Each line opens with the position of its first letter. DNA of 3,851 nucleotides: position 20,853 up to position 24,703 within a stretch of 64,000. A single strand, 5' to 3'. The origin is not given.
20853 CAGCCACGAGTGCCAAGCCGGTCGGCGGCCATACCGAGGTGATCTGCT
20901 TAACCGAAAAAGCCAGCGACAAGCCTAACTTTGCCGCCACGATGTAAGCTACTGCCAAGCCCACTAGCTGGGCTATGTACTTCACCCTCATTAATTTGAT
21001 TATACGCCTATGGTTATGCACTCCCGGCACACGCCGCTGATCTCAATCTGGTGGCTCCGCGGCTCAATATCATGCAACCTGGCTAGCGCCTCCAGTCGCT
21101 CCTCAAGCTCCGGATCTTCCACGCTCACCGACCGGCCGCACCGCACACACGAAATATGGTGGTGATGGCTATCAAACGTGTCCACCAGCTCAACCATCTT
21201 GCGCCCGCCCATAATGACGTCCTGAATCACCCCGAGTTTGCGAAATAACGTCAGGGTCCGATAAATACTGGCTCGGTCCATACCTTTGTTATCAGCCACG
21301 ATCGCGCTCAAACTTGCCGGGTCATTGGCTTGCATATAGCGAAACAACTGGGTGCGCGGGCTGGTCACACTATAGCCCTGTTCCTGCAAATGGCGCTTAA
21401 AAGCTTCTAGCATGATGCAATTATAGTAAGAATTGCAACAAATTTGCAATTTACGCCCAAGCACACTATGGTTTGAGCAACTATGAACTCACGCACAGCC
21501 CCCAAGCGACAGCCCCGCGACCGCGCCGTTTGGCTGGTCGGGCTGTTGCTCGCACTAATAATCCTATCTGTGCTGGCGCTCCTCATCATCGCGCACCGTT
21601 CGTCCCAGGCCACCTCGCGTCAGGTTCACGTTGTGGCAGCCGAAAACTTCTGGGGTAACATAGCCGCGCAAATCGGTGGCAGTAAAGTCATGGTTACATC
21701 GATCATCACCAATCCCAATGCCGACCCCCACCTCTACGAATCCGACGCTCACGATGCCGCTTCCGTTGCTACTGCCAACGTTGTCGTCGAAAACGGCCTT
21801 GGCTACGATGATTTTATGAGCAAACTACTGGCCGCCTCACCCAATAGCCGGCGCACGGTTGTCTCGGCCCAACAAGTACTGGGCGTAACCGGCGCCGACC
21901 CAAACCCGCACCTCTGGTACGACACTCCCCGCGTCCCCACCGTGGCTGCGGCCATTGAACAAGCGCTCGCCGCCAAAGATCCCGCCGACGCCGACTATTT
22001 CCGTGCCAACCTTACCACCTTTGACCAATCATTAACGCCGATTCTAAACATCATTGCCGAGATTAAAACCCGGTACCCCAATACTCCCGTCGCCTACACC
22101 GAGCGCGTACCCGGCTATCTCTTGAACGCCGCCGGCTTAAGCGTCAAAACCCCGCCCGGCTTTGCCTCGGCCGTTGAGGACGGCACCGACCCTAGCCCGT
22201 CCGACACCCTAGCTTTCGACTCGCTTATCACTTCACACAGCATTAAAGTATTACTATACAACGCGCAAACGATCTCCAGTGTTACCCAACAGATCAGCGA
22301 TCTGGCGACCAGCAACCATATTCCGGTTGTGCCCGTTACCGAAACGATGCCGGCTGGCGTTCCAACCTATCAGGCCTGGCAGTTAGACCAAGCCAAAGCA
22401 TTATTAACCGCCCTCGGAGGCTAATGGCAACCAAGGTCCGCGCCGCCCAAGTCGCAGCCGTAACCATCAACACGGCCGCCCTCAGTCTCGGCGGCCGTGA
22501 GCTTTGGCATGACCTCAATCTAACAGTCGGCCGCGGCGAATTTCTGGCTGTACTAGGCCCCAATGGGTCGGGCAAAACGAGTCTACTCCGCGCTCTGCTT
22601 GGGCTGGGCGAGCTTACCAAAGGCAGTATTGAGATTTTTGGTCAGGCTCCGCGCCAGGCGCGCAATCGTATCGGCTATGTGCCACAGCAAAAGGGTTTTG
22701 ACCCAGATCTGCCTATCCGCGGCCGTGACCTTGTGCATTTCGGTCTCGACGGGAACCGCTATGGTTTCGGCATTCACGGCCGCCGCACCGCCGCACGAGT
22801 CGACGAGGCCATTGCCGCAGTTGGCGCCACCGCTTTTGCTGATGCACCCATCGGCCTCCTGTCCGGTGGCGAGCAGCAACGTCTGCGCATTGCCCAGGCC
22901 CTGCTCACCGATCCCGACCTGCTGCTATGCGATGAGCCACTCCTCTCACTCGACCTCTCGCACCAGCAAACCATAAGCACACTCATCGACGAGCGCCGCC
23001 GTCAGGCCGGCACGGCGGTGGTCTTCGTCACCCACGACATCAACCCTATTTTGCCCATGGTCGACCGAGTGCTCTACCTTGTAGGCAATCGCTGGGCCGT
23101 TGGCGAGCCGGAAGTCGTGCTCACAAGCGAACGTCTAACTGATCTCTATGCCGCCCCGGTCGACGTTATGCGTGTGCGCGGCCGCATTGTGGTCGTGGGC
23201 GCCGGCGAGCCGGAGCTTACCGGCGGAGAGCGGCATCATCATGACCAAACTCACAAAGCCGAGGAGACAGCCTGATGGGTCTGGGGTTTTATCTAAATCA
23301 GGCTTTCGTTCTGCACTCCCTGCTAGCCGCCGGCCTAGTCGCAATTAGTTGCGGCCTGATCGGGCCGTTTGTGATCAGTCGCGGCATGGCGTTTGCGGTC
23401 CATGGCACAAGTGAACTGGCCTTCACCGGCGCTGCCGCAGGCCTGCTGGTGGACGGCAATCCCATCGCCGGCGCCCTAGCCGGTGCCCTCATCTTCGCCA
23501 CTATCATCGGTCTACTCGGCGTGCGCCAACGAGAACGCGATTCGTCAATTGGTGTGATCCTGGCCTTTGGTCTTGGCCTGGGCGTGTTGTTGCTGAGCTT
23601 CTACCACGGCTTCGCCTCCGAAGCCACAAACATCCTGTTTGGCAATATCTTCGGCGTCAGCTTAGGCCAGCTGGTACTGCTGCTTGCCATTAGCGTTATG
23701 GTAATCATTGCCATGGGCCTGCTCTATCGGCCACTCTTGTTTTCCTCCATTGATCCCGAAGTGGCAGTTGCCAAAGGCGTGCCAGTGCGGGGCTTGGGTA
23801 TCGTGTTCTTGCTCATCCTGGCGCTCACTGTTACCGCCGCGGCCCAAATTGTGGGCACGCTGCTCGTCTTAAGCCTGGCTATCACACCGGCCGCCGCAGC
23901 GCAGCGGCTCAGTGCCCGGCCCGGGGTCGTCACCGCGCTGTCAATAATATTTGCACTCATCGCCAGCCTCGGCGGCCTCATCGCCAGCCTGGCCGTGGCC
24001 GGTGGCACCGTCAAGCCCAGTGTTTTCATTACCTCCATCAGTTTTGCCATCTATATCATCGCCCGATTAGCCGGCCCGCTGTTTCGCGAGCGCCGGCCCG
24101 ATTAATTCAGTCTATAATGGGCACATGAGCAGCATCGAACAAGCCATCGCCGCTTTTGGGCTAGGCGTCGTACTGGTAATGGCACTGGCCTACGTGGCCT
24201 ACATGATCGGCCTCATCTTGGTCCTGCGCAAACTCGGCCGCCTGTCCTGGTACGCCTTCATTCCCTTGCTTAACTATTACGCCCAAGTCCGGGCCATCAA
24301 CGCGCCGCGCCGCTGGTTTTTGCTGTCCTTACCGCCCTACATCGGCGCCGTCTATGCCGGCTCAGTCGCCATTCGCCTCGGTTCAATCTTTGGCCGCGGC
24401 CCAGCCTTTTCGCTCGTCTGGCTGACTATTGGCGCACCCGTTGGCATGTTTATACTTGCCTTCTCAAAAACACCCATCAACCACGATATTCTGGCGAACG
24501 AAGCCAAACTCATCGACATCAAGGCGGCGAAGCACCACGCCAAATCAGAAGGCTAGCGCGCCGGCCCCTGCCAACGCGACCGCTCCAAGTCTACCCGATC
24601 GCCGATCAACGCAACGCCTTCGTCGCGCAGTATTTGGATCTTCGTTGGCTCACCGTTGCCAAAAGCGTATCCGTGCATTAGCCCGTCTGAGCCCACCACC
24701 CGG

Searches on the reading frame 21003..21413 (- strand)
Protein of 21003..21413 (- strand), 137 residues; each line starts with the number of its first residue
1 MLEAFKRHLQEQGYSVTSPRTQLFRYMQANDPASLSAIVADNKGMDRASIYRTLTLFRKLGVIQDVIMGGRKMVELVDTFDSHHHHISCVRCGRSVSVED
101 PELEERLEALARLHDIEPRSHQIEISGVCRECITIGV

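Call 39: search_solved_structures(query=window:21003-21413:-, max_evalue=0.001, show_alignments=2)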
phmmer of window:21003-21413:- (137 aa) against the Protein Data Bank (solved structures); distinct sequences matched with E-value up to 0.001: 19.
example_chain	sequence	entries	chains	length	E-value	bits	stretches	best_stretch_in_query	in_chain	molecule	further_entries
6d57_A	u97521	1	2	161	4.5e-12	49.2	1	1-132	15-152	Ferric uptake regulation protein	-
4ets_A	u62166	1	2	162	4.6e-12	49.1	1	1-132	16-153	Ferric uptake regulation protein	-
3mwm_A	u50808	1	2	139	5.5e-12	48.9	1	45-133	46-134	Putative metal uptake regulation protein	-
2fe3_A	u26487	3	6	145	7.2e-12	48.5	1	8-132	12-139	Peroxide operon regulator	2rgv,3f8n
7vo0_G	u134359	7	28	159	1.4e-11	47.6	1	46-133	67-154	Putative metal uptake regulation protein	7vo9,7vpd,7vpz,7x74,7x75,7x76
8j6w_A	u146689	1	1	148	1.7e-11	47.3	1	9-131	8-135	Ferric uptake regulation protein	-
2w57_A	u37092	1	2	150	2.2e-10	43.7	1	8-130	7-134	FERRIC UPTAKE REGULATION PROTEIN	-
1mzb_A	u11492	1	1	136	1.5e-09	41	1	8-123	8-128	ferric uptake regulation protein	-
2o03_A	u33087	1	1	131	1.8e-09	40.7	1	46-132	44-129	probable Zinc uptake regulation protein FurB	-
2xig_A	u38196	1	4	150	6.6e-09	38.9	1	32-132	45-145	FERRIC UPTAKE REGULATION PROTEIN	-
9ire_A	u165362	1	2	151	1.1e-08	38.3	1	2-132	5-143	Ferric uptake regulation protein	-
5nbc_A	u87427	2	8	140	2.6e-08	37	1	8-132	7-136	Ferric uptake regulation protein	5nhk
6h1c_A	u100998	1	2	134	8.7e-08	35.3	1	8-114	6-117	Ferric uptake regulation protein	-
5fd6_A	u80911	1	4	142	1.2e-07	34.9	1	41-128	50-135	Ferric uptake regulation protein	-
5fd5_A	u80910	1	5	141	1.2e-07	34.9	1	43-128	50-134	Ferric uptake regulation protein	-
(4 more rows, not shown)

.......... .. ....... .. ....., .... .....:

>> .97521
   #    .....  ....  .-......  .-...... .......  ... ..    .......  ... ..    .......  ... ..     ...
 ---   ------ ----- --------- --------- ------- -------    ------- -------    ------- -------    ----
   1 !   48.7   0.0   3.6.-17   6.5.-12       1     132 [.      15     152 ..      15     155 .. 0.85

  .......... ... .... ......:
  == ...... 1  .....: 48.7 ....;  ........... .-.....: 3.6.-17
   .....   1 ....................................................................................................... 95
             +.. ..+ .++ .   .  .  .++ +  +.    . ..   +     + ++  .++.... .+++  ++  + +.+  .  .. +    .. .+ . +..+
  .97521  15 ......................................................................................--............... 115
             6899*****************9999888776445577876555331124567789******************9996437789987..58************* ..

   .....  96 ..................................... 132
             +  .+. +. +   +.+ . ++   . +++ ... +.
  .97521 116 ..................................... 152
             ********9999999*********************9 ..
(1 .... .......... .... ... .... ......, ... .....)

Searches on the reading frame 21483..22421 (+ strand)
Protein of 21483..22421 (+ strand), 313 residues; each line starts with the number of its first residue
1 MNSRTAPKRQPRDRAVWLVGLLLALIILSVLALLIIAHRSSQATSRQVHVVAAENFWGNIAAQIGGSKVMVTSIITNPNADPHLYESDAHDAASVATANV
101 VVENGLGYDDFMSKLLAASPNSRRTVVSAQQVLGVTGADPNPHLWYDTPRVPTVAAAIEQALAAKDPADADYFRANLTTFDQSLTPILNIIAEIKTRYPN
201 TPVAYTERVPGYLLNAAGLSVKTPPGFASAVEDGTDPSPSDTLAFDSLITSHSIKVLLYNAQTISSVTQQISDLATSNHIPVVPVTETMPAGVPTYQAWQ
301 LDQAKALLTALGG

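Call 54: search_protein_families(library=pfam, proteins=[window:21483-22421:+], max_evalue=0.001)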
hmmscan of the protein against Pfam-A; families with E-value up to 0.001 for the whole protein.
window:21483-22421:+ (313 aa): 1 family
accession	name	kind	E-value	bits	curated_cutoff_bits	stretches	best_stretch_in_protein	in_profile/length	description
PF01297.22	ZnuA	-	1.6e-47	162.7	29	1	50-309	1-262/263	Zinc-uptake complex component A periplasmic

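Call 101: search_protein_families(library=ncbifam, proteins=[window:21483-22421:+], max_evalue=0.001)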
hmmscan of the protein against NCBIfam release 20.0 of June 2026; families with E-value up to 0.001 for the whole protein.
window:21483-22421:+ (313 aa): 8 families
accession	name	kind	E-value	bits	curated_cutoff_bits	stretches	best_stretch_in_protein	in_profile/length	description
NF040870.1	AztC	equivalog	6.5e-23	81.6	350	1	50-298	1-264/277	zinc ABC transporter substrate-binding protein AztC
TIGR03772.1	anch_rpt_subst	equivalog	1.1e-13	50.7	350.45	2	130-307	305-481/486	anchored repeat ABC transporter, substrate-binding protein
NF053842.1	MnTportMntCDein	equivalog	3.2e-13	49.6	400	1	45-186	3-155/281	manganese ABC transporter substrate-binding protein MntC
NF040928.1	ABC_lipo_SloC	subfamily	5.6e-11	42.1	525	1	25-186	4-177/304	metal ABC transporter substrate-binding lipoprotein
NF053703.1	Mn_SBP_EfaA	exception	4.2e-10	39.3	485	1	25-184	6-182/310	Mn/Fe ABC transporter substrate-binding lipoprotein EfaA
NF033605.1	Zn_bnd_ABC_AdcA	exception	1.1e-09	37.8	700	1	141-272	153-279/517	zinc ABC transporter substrate-binding lipoprotein AdcA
NF007091.2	PRK09545.1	equivalog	6.6e-09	35.4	268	1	34-128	11-104/318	zinc ABC transporter substrate-binding protein ZnuA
NF047355.1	ABC_bind_Mn_Staph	exception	1.8e-07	30.7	500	1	25-108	9-92/309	manganese ABC transporter substrate-binding lipoprotein MntC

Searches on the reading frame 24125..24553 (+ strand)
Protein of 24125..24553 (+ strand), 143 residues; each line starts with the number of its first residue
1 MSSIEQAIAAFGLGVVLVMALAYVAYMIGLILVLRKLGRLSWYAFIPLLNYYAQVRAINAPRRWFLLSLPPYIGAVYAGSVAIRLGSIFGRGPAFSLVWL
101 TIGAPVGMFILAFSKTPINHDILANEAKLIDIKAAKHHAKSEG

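Call 92: search_protein_families(library=pfam, proteins=[window:24125-24553:+], max_evalue=0.0001)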
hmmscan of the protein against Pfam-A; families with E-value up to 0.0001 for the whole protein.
window:24125-24553:+ (143 aa): 1 family
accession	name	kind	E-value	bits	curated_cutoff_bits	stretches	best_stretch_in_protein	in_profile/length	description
PF18936.5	DUF5684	-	1.2e-09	39.1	27.4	1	42-115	1-74/81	Family of unknown function (DUF5684)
